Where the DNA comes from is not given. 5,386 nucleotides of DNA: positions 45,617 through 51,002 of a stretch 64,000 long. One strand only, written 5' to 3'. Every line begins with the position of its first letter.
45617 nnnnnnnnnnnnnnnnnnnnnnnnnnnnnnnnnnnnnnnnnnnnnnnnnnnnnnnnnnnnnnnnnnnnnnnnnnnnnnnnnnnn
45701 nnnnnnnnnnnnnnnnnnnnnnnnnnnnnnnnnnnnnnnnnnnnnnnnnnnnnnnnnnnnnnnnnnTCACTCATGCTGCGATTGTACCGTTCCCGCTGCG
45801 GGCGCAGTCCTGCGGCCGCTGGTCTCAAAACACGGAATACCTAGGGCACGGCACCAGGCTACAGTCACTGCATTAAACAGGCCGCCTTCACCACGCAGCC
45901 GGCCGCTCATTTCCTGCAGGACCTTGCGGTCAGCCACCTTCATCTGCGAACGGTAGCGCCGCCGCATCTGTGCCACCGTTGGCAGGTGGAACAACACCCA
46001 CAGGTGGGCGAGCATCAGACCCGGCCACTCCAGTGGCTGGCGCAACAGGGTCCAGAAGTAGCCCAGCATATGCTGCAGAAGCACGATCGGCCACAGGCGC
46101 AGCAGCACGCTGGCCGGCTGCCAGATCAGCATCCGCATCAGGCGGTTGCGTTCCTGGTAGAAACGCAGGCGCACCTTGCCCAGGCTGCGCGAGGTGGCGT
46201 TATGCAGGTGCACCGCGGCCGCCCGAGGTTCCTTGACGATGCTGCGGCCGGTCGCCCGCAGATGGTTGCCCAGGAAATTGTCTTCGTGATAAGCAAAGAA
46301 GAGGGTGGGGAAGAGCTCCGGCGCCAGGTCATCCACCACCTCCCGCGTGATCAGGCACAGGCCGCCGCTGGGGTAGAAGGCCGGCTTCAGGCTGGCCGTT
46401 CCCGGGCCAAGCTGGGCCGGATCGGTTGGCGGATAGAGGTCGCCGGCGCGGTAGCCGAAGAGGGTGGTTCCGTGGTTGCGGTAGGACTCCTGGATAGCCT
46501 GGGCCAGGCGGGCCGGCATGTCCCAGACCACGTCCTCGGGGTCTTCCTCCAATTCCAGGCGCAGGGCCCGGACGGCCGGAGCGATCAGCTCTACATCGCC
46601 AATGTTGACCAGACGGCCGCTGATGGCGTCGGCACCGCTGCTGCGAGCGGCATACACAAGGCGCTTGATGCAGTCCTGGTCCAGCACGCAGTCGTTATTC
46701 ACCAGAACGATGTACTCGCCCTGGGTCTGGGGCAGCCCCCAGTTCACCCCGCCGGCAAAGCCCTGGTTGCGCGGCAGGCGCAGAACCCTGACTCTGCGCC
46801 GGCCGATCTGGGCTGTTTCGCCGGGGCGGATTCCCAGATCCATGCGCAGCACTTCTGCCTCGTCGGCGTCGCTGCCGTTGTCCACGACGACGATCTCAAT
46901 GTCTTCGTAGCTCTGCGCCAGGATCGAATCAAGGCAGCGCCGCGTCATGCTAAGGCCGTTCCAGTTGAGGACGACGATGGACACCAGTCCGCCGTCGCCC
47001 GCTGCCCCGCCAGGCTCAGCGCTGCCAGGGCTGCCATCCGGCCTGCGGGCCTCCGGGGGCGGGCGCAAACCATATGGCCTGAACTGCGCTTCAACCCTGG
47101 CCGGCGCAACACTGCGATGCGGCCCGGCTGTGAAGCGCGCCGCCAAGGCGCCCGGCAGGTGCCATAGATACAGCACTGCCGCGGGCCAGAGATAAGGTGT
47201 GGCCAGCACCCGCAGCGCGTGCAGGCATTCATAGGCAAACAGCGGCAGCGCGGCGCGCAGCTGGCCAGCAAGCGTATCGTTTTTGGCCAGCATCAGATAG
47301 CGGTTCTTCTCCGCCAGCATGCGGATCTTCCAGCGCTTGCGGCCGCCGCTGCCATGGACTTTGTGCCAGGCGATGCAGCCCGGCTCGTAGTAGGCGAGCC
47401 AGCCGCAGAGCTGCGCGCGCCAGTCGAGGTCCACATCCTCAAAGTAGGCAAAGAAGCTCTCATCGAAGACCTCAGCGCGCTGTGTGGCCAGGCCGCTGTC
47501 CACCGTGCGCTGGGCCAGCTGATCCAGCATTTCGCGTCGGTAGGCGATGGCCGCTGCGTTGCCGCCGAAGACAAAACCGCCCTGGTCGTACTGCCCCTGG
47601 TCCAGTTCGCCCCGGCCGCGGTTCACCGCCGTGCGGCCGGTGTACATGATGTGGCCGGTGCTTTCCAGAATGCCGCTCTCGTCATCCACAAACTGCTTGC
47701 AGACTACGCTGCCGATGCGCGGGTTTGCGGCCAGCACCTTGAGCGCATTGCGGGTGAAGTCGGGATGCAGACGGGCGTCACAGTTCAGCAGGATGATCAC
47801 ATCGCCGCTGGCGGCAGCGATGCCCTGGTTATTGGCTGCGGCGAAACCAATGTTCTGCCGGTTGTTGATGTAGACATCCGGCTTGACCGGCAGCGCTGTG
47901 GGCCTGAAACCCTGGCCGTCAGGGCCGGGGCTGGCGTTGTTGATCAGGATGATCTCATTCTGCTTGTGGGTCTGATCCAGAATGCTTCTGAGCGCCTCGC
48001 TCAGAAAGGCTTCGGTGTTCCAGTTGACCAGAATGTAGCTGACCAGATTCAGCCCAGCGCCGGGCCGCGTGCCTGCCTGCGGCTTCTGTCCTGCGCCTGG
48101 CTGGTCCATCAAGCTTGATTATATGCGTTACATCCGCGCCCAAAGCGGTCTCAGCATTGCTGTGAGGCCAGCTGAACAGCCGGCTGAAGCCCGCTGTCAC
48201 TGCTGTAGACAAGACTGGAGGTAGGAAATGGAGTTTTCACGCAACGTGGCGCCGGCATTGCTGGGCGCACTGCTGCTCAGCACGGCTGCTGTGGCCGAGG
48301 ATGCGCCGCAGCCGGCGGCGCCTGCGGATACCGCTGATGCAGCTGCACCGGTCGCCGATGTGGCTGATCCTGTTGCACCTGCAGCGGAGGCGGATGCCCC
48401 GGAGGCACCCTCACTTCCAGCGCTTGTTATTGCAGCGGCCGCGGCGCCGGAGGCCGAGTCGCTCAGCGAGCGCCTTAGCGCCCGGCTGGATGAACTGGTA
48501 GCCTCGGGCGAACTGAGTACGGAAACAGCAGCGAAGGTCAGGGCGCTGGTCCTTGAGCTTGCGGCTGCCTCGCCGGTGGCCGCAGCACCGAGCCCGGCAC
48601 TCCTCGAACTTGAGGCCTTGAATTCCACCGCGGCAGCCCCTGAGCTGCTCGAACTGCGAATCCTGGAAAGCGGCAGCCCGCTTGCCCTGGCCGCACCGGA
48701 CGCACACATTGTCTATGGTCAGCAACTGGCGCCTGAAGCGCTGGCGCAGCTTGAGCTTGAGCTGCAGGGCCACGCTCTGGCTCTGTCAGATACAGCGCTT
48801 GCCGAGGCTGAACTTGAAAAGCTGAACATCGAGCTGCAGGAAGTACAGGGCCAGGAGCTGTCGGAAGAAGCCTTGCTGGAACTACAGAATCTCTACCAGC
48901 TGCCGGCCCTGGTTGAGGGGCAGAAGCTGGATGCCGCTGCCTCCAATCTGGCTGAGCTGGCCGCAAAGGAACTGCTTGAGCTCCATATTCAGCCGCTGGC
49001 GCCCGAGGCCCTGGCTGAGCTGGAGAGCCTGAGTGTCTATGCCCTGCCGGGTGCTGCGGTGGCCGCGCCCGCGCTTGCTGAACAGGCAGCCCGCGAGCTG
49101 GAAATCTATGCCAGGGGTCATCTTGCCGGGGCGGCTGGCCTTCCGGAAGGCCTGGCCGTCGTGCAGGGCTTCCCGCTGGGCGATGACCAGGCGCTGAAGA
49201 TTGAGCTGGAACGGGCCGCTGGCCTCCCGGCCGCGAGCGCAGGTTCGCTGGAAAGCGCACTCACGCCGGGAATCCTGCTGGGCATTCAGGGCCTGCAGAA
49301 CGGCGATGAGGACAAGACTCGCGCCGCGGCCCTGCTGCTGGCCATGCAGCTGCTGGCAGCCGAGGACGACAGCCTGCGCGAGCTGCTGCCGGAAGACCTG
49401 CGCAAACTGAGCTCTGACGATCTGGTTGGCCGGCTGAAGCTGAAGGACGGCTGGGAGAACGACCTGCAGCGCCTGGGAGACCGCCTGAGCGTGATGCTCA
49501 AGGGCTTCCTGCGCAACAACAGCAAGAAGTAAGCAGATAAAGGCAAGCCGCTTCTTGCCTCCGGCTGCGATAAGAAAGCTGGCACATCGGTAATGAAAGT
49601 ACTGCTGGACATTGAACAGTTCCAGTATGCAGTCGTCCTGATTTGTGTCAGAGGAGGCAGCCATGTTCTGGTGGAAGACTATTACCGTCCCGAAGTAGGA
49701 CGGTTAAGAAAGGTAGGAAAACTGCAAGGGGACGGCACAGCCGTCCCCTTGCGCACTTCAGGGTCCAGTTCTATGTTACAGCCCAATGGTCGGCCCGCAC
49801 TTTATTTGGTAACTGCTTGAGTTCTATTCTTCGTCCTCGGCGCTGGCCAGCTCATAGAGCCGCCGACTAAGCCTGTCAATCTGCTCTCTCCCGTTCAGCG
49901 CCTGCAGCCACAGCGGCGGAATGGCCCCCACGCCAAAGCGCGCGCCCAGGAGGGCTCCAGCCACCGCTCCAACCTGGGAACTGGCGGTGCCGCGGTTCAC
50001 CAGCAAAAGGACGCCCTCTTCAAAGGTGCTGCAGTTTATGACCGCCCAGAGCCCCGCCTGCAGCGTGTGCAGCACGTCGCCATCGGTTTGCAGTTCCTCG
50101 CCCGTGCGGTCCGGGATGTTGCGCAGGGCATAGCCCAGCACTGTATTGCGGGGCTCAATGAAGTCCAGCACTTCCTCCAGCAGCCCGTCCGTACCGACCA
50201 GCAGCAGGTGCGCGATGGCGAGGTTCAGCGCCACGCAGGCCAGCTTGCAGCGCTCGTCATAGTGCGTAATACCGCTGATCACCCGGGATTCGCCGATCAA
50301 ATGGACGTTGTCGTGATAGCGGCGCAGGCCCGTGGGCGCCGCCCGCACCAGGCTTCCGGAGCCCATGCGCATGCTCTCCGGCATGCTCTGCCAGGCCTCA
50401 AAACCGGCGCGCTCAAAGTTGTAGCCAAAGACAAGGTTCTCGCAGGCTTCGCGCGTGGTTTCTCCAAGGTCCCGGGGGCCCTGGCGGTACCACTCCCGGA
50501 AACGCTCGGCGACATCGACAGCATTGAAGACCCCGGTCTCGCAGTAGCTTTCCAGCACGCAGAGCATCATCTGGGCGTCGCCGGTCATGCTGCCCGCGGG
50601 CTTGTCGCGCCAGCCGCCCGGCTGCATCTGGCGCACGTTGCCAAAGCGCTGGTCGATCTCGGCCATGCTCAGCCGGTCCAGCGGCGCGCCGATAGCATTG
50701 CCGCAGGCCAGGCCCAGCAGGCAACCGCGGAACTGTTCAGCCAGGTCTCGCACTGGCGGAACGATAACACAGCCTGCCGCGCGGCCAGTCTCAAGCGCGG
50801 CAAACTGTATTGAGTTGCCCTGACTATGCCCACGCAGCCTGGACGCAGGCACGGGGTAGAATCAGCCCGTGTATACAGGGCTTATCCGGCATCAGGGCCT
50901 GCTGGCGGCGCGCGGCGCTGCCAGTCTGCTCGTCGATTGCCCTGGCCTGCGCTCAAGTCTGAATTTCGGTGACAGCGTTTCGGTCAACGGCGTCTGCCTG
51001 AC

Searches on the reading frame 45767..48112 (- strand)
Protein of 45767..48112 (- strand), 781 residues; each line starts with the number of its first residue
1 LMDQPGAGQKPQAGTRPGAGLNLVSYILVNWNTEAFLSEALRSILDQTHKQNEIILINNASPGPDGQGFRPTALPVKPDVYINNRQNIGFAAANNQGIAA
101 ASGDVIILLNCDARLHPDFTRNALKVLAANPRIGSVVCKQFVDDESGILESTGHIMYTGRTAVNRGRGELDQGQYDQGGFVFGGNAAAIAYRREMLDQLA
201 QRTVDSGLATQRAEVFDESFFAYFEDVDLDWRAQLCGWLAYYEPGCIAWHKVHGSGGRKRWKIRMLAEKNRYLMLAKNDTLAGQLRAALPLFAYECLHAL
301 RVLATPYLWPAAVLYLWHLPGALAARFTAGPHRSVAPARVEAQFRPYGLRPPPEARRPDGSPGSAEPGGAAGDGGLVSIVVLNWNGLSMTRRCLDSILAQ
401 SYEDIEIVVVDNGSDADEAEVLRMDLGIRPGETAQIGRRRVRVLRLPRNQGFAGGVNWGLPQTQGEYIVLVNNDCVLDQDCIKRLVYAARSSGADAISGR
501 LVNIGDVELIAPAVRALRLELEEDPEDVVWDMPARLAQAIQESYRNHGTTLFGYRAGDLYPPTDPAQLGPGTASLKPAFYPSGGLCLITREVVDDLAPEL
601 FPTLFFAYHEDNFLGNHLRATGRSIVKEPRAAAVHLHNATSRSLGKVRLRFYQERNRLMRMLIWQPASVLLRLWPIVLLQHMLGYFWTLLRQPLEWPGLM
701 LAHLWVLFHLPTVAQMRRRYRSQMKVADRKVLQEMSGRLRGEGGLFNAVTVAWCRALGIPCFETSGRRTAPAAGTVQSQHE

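Call 25: search_protein_families(library=pfam, proteins=[window:45767-48112:-], max_evalue=0.001)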
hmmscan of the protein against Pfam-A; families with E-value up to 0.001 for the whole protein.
window:45767-48112:- (781 aa): 4 families
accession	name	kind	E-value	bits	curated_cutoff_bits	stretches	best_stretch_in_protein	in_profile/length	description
PF00535.33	Glycos_transf_2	-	2.5e-44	151.6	23.3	2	378-509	1-123/168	Glycosyl transferase family 2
PF13641.12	Glyco_tranf_2_3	-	5.5e-31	108.8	27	2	377-648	3-224/230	Glycosyltransferase like family 2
PF13632.12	Glyco_trans_2_3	-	1.7e-08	34.9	27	1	105-327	1-196/198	Glycosyl transferase family group 2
PF10111.15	Glyco_tranf_2_2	-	1.9e-05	24.8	27.3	0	33-127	11-106/276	Glycosyltransferase like family 2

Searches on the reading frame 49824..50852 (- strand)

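Call 25: search_protein_families(library=pfam, proteins=[window:49824-50852:-], max_evalue=0.001)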
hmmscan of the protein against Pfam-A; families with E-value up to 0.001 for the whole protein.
window:49824-50852:- (342 aa): 1 family
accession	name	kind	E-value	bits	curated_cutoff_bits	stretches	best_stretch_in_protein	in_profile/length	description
PF03747.19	ADP_ribosyl_GH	-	5.9e-58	197.2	26.2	1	43-313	1-286/287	ADP-ribosylglycohydrolase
